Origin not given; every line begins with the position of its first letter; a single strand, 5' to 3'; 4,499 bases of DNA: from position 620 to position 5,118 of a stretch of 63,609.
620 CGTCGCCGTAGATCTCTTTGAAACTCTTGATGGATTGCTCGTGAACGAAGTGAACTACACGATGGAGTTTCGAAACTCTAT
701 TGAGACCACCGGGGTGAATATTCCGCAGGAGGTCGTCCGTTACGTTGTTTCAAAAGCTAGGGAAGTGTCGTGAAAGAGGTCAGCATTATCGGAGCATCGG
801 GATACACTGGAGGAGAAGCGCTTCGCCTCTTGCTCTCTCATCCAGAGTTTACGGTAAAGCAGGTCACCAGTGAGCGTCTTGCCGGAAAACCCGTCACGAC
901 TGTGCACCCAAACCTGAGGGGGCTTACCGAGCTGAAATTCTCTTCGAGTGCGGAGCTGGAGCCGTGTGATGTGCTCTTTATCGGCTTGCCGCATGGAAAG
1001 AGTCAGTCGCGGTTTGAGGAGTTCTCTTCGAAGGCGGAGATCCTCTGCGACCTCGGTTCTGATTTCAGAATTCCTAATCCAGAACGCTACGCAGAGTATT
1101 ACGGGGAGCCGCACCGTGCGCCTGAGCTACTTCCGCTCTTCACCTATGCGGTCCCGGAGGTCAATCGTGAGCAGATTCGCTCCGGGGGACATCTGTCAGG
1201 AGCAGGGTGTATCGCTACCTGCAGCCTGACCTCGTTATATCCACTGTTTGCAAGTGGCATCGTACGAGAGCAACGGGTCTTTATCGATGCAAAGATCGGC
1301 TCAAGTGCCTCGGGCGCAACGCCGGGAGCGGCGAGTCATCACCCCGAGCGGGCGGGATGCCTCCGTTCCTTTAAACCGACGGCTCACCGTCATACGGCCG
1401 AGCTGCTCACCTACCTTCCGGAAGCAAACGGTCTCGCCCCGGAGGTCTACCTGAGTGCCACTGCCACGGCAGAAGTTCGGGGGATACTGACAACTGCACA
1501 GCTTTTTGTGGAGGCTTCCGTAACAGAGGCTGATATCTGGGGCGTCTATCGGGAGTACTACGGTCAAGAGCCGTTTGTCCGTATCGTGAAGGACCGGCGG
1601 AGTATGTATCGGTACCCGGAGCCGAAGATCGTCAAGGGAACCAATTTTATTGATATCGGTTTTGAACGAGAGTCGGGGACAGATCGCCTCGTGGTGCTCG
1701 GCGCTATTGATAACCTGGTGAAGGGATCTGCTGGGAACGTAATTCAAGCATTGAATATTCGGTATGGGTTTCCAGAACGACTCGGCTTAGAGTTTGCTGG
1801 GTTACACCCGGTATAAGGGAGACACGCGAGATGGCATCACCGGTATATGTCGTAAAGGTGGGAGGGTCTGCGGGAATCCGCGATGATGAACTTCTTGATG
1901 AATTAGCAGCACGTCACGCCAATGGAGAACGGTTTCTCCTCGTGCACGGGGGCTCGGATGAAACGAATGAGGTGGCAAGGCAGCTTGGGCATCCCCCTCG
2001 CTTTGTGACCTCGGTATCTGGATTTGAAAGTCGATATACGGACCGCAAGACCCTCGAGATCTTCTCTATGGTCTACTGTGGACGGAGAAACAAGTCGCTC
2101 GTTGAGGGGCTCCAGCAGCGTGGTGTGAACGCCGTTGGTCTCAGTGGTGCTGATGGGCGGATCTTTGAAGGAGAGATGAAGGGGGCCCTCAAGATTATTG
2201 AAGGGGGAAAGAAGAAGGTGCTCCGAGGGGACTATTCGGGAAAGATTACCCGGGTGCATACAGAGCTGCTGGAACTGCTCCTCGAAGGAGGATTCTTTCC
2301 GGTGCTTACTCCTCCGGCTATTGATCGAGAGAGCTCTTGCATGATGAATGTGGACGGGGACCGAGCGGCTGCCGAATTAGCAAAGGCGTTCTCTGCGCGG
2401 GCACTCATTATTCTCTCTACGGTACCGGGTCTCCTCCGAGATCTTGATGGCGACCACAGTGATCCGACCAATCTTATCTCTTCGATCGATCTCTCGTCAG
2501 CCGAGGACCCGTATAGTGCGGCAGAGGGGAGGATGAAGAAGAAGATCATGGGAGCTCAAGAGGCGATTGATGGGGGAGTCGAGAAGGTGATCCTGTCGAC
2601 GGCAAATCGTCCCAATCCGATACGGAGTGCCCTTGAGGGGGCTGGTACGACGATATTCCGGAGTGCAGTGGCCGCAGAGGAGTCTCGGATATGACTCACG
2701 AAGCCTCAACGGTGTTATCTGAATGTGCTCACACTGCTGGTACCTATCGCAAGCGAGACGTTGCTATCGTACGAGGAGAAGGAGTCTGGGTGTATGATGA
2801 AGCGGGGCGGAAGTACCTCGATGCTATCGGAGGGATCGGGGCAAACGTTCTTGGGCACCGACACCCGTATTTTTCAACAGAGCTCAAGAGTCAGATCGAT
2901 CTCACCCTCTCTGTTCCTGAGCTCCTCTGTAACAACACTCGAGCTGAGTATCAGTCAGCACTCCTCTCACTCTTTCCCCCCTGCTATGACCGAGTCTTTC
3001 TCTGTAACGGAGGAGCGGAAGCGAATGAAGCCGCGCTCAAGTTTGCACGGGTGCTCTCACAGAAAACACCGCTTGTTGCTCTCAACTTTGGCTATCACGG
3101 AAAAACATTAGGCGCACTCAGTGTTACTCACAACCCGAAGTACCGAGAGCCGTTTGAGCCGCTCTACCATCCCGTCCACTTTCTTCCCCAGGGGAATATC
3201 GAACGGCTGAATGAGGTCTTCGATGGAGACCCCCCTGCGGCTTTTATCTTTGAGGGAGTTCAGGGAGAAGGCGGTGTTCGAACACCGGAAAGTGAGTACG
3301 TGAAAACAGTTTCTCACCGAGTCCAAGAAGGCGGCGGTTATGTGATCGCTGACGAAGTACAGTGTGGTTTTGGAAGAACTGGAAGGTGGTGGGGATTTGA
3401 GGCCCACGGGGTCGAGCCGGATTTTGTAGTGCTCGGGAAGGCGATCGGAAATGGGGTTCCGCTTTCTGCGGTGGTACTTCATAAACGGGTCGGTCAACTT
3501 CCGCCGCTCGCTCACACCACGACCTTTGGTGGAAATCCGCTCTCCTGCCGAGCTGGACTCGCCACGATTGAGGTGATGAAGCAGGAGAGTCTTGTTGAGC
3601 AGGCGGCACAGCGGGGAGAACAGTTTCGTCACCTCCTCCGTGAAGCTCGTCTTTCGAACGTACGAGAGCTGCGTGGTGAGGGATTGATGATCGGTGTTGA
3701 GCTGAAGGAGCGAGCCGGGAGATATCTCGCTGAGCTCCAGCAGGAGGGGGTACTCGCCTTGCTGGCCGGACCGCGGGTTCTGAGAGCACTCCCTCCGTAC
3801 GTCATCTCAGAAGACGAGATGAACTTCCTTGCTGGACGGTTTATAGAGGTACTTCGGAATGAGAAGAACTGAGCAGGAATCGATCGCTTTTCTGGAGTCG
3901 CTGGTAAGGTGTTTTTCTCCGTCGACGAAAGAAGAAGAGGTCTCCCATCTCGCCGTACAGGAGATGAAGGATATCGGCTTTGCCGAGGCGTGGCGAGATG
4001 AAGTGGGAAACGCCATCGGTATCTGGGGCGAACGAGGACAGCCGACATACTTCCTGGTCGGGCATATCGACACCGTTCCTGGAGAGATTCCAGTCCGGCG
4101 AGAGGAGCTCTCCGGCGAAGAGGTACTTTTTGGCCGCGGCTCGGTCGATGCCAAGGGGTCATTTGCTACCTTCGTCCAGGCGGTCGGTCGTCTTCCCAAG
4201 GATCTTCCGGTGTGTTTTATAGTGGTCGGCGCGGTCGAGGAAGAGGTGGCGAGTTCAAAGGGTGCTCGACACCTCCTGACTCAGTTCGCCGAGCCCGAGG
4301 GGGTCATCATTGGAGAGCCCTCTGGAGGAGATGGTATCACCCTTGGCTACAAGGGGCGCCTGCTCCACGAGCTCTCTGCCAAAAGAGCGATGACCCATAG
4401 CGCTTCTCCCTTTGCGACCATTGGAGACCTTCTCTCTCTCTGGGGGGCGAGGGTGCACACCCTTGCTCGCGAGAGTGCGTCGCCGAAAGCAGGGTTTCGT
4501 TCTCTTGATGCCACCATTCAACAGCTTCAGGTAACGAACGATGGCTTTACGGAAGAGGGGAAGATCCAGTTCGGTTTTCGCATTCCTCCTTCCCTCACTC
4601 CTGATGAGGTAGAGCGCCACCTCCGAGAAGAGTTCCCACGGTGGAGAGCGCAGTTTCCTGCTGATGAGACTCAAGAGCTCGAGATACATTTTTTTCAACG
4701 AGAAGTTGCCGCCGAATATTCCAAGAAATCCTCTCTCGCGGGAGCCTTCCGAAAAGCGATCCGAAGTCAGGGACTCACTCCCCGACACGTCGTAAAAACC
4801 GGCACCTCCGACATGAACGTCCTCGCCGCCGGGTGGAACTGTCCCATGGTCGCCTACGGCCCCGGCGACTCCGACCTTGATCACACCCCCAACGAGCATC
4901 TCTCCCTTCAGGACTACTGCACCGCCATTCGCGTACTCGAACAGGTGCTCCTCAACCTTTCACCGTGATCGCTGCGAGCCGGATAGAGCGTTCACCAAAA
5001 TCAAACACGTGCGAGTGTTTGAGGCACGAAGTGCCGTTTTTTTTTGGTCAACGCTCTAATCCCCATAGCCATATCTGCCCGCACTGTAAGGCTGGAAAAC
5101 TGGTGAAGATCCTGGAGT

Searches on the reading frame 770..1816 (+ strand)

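Call 31: search_protein_families(library=pfam, max_evalue=0.0001, proteins=[window:770-1816:+])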
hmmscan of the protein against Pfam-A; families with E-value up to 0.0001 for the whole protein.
window:770-1816:+ (348 aa): 2 families
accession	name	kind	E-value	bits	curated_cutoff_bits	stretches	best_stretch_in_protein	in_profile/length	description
PF22698.1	Semialdhyde_dhC_1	-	1e-39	136.5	27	1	147-315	1-165/165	Semialdehyde dehydrogenase, dimerisation domain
PF01118.30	Semialdhyde_dh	-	2.2e-24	86.6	26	1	4-137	2-119/121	Semialdehyde dehydrogenase, NAD binding domain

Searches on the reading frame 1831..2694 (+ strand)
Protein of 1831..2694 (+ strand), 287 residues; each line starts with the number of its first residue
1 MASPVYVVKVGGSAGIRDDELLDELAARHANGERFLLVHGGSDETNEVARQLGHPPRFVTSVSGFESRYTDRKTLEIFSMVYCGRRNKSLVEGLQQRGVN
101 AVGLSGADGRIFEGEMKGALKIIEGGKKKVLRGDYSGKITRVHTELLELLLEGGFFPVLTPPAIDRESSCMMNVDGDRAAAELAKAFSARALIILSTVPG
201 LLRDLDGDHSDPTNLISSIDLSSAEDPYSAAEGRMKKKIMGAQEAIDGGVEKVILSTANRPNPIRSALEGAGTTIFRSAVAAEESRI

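Call 31: search_protein_families(library=pfam, max_evalue=0.0001, proteins=[window:1831-2694:+])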
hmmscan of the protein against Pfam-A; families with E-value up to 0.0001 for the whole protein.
window:1831-2694:+ (287 aa): 1 family
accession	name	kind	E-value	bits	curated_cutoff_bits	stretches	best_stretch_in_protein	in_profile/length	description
PF00696.33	AA_kinase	-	2.4e-36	126.1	24.9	1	6-254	3-231/234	Amino acid kinase family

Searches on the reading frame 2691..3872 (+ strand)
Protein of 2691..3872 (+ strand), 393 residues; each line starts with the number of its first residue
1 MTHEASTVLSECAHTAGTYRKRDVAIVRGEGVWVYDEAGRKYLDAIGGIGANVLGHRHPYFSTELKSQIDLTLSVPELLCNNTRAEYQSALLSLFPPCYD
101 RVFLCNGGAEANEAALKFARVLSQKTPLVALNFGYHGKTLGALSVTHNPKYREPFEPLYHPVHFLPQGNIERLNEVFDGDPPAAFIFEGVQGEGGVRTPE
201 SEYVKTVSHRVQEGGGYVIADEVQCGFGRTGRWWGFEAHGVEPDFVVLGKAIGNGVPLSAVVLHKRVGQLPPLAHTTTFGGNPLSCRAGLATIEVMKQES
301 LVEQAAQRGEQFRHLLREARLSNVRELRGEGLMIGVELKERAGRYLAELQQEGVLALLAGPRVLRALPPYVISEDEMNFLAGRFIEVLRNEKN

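Call 31: search_protein_families(library=pfam, max_evalue=0.0001, proteins=[window:2691-3872:+])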
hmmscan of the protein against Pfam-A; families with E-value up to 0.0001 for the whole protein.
window:2691-3872:+ (393 aa): 1 family
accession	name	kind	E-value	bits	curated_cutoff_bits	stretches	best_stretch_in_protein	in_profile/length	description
PF00202.27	Aminotran_3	-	1.2e-93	314.4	30.5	1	23-387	10-402/403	Aminotransferase class-III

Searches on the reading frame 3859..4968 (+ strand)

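Call 31: search_protein_families(library=pfam, max_evalue=0.0001, proteins=[window:3859-4968:+])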
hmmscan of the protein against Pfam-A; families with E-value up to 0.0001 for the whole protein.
window:3859-4968:+ (369 aa): 1 family
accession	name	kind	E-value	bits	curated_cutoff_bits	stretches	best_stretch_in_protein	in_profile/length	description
PF01546.33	Peptidase_M20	-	1e-27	97.8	24.6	1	66-365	2-205/206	Peptidase family M20/M25/M40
